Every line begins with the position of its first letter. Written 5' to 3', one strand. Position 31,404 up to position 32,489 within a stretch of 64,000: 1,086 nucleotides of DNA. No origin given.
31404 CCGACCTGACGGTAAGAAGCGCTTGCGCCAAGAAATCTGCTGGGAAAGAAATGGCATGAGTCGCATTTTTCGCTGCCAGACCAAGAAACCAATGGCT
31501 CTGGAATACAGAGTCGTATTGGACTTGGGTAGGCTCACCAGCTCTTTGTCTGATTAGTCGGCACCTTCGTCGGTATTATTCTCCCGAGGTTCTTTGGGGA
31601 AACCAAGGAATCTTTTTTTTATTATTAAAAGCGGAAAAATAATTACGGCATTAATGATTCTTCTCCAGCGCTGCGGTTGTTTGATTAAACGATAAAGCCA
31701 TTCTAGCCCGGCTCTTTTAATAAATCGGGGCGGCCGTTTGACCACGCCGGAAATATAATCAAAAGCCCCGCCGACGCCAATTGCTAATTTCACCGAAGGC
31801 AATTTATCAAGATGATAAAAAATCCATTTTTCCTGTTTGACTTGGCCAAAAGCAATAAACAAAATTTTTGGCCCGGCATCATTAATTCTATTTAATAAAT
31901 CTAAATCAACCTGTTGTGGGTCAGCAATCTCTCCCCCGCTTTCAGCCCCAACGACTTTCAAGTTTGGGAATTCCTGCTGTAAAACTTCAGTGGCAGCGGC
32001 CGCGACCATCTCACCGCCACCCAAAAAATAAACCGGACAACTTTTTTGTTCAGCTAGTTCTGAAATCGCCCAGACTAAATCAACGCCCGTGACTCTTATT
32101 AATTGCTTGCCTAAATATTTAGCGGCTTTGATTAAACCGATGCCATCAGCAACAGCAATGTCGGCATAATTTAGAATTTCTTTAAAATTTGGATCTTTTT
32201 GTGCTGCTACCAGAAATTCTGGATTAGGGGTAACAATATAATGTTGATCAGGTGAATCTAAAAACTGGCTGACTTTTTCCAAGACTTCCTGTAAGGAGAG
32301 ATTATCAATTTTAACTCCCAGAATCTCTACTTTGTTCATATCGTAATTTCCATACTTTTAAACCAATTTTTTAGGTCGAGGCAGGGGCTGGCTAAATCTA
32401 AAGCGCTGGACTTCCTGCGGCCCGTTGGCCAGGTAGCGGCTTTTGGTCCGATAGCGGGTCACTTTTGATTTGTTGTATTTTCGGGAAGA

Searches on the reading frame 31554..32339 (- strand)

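Call 58: search_protein_families(library=pfam, proteins=[window:31554-32339:-], max_evalue=0.01)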
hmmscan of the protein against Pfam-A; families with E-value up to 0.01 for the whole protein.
window:31554-32339:- (261 aa): 1 family
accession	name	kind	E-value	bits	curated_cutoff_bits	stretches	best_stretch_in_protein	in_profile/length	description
PF03808.19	Glyco_tran_WecG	-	2e-52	177.8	27.4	1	59-228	1-167/168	Glycosyl transferase WecG/TagA/CpsF family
